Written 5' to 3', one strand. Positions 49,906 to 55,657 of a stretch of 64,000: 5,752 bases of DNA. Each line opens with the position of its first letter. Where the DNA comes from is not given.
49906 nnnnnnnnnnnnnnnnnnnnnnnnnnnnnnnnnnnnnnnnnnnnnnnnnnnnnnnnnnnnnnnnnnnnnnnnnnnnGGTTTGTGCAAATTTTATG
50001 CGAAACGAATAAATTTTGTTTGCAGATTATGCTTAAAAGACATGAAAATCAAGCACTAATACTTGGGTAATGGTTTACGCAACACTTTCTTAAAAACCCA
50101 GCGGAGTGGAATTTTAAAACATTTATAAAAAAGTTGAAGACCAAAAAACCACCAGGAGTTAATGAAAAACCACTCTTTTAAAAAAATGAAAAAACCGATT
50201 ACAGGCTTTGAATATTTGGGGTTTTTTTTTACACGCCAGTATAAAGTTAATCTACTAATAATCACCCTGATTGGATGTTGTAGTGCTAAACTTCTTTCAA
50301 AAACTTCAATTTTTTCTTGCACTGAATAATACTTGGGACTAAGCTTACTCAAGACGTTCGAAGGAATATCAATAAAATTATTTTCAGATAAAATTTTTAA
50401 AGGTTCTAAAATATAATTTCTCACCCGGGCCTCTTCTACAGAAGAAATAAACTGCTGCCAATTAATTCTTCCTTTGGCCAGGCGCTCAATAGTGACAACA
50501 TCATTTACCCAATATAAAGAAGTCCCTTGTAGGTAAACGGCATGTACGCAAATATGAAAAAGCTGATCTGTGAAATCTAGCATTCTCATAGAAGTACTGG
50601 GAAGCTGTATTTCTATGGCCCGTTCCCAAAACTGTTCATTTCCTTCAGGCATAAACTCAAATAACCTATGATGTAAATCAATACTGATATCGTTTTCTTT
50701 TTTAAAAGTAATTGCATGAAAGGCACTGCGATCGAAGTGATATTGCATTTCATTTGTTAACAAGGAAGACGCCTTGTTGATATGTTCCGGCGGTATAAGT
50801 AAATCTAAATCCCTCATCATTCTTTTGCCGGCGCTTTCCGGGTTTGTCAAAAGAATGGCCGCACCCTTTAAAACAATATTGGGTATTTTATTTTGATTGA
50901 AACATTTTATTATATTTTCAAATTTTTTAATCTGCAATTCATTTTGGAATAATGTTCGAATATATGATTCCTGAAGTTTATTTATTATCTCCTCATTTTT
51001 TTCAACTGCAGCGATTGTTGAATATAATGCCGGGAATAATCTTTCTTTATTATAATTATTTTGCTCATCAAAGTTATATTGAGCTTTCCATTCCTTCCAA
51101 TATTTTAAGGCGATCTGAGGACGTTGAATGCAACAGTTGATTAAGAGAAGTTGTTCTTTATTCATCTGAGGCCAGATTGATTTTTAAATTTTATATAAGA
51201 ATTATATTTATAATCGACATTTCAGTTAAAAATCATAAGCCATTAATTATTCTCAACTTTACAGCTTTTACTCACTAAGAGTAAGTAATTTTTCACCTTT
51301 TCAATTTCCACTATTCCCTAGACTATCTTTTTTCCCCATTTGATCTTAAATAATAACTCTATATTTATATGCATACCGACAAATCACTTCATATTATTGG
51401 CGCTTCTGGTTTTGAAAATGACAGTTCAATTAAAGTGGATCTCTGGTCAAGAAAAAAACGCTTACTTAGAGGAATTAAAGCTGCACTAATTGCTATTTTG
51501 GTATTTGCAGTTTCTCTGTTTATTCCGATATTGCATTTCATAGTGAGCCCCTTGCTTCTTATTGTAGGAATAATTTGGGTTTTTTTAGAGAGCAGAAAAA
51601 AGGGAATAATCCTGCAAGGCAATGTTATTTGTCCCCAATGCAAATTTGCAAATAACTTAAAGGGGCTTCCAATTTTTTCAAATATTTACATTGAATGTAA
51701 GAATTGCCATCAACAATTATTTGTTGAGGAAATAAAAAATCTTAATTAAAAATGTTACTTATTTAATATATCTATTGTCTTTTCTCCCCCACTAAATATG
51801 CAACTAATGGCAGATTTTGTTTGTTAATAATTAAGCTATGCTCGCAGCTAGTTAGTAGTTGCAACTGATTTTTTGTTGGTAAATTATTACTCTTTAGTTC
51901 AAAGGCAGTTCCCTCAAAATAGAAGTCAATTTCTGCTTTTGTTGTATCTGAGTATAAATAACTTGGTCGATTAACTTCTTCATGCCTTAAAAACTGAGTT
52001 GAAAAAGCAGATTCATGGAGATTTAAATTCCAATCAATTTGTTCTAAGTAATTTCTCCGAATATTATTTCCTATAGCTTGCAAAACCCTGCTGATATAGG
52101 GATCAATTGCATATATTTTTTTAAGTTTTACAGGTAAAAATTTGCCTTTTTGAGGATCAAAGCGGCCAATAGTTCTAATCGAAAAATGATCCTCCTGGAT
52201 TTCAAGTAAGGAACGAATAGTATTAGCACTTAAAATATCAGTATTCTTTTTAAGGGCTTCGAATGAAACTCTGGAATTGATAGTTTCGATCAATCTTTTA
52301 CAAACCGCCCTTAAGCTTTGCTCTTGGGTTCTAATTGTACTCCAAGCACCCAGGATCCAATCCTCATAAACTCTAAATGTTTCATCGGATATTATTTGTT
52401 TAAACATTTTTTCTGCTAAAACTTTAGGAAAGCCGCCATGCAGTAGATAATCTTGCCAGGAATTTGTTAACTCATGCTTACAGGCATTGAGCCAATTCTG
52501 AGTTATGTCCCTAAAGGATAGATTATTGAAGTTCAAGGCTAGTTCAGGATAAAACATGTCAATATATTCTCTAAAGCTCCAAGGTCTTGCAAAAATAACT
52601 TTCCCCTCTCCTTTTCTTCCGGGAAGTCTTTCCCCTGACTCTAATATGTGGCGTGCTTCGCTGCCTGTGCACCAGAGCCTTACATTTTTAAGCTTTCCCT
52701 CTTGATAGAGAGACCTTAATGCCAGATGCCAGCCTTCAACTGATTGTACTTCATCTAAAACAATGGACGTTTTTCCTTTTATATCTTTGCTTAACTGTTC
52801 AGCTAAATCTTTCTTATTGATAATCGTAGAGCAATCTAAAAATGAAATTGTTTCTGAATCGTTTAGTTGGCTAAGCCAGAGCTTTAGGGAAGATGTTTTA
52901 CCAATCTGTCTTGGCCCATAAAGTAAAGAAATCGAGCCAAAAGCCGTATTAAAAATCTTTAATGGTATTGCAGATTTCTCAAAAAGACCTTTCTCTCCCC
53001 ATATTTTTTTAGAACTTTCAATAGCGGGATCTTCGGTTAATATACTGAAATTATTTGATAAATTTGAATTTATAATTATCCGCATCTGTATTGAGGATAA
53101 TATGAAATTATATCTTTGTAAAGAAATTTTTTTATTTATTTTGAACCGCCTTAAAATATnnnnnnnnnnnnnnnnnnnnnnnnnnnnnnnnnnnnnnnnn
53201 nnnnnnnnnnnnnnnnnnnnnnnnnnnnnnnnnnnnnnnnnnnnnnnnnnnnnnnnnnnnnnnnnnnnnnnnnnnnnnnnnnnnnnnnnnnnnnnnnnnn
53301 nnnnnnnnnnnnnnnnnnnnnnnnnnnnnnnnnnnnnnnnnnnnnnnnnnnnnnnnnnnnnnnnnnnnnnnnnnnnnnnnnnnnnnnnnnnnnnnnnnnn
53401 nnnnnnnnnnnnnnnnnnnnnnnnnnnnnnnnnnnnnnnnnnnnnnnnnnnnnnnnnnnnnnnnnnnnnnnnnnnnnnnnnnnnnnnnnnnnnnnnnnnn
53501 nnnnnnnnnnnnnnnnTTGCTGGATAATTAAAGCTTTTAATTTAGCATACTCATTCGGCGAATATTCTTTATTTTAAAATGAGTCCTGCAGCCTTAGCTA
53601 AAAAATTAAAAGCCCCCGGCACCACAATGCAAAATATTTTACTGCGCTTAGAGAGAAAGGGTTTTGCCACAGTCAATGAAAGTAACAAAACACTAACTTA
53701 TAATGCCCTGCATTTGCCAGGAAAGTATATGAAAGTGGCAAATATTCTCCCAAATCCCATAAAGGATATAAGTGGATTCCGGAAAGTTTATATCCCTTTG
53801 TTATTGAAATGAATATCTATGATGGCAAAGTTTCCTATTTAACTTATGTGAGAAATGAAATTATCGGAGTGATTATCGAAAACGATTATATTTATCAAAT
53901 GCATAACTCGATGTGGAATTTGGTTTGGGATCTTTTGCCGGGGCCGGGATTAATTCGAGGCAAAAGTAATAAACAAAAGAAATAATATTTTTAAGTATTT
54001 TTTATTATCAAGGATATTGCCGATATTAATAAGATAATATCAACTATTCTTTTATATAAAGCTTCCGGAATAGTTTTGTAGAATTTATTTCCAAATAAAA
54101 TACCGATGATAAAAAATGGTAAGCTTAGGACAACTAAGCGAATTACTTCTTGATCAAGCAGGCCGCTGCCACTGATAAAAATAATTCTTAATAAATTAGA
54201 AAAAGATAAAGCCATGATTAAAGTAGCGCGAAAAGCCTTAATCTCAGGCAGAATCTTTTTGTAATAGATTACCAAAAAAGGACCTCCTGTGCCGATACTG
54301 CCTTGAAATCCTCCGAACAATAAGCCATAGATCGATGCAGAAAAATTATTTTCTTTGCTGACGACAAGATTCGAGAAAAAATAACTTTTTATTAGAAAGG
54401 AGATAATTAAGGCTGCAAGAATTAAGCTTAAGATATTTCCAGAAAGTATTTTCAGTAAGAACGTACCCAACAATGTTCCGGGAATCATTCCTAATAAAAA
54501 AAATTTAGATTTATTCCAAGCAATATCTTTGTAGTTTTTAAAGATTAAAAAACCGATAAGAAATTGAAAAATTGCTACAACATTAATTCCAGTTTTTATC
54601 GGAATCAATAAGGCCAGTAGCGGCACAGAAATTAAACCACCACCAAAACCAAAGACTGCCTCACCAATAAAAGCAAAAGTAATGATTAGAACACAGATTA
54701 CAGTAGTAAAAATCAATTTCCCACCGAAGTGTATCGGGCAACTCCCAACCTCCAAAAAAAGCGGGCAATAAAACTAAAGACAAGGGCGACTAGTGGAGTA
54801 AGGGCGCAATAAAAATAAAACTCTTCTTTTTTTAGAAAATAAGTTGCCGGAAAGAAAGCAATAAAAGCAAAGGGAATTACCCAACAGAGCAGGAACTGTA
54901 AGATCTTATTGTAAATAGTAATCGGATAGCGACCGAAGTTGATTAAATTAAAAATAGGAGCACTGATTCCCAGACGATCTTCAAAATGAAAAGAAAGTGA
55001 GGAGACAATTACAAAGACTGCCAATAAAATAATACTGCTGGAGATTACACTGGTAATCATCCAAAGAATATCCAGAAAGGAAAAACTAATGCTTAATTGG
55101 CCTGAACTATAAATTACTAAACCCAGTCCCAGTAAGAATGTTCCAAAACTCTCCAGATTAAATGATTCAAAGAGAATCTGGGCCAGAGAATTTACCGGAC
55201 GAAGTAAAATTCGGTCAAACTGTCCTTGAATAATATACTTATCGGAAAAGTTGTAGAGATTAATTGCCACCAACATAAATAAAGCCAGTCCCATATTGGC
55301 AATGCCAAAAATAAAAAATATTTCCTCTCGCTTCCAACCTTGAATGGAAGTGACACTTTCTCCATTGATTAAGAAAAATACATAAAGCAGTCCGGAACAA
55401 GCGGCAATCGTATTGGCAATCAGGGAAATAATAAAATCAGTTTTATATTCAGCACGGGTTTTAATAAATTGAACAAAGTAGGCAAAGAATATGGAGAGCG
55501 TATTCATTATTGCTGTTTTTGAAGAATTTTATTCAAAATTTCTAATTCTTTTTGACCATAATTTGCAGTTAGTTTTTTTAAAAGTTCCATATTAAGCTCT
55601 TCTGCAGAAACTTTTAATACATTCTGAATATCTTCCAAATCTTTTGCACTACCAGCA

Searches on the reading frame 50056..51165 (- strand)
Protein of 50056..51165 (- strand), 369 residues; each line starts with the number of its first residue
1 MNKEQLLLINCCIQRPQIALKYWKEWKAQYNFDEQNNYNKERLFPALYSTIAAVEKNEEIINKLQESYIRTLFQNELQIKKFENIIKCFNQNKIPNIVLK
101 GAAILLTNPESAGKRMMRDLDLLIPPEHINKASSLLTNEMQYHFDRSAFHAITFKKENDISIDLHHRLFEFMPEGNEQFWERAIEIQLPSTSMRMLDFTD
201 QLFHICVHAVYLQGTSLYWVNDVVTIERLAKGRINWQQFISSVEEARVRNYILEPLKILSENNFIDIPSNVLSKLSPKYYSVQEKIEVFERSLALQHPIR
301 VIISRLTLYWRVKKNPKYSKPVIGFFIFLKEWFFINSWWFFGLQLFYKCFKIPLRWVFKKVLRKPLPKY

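Call 23: search_protein_families(library=pfam, proteins=[window:50056-51165:-], max_evalue=0.0001)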
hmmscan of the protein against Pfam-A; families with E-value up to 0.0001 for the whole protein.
window:50056-51165:- (369 aa): 1 family
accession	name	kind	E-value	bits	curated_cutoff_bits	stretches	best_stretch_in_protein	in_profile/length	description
PF14907.12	NTP_transf_5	-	3.5e-35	122.2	31.2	1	40-253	14-238/249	Uncharacterised nucleotidyltransferase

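Call 58: search_protein_families(library=padloc, proteins=[window:50056-51165:-], max_evalue=0.01)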
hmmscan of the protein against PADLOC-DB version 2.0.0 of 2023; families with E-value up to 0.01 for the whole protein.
window:50056-51165:- (369 aa): 0 families

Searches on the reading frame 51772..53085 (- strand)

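Call 23: search_protein_families(library=pfam, proteins=[window:51772-53085:-], max_evalue=0.0001)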
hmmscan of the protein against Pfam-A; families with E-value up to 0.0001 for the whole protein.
window:51772-53085:- (437 aa): 2 families
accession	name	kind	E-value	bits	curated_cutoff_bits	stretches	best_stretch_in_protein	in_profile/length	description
PF13173.12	AAA_14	-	6.7e-21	75.1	27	1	52-174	4-128/129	AAA domain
PF13635.12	DUF4143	-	1.2e-08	35.2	28.1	1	254-392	12-147/160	Domain of unknown function (DUF4143)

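Call 58: search_protein_families(library=padloc, proteins=[window:51772-53085:-], max_evalue=0.01)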
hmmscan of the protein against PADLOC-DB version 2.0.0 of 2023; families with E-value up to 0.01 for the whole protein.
window:51772-53085:- (437 aa): 7 families
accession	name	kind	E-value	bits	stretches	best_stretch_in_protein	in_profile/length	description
PDLC04787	PDC-S01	-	3.3e-28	96.7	1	51-348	28-316/412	-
PDLC04789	PDC-S01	-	1.5e-21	74.8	1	51-400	18-341/375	-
PDLC04791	PDC-S01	-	1.3e-12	45.1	1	51-178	20-154/395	-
PDLC04786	PDC-S01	-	2.2e-12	44.5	1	55-225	25-202/439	-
PDLC04788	PDC-S01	-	1.1e-11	42.3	1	57-293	26-266/448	-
PDLC04790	PDC-S01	-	6.1e-11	39.7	1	53-415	30-383/422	-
PDLC04792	PDC-S01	-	2.9e-06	24.1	1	53-225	22-202/452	-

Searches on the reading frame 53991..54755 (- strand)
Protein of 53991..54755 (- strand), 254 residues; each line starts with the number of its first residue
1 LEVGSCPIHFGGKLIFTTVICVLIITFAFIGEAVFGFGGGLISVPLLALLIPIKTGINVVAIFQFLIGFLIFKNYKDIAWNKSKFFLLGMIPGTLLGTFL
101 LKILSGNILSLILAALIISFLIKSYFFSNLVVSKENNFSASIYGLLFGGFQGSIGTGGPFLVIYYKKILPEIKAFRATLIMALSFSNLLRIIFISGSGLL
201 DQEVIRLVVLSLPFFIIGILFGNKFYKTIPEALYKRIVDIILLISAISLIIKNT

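Call 40: search_protein_families(library=ncbifam, proteins=[window:53991-54755:-], max_evalue=0.001)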
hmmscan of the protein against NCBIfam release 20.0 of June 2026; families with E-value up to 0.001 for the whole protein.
window:53991-54755:- (254 aa): 0 families

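Call 48: search_protein_families(library=pfam, proteins=[window:53991-54755:-], max_evalue=0.01)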
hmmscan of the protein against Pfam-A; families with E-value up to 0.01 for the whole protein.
window:53991-54755:- (254 aa): 1 family
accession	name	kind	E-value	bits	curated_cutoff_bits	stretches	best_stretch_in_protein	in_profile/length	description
PF01925.25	TauE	-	4.6e-25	89.1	32.6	1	22-249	2-237/237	Sulfite exporter TauE/SafE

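Call 63: search_protein_families(library=ncbifam, proteins=[window:53991-54755:-], max_evalue=0.00001)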
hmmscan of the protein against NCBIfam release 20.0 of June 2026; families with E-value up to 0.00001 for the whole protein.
window:53991-54755:- (254 aa): 0 families

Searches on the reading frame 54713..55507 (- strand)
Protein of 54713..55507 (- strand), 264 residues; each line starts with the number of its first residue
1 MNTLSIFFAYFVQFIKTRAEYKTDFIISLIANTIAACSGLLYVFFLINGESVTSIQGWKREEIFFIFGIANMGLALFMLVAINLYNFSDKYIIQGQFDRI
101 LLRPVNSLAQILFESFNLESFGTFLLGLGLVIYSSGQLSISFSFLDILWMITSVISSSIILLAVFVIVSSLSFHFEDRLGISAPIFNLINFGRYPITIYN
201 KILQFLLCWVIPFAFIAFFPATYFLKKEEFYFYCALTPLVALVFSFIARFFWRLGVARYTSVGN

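Call 40: search_protein_families(library=ncbifam, proteins=[window:54713-55507:-], max_evalue=0.001)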
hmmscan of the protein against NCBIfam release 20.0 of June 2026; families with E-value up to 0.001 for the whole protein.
window:54713-55507:- (264 aa): 0 families

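Call 48: search_protein_families(library=pfam, proteins=[window:54713-55507:-], max_evalue=0.01)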
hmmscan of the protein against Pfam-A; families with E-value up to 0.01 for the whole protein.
window:54713-55507:- (264 aa): 1 family
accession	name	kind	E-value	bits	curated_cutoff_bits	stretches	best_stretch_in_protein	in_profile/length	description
PF06182.17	ABC2_membrane_6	-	3.1e-48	165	22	1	42-263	8-229/229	ABC-2 family transporter protein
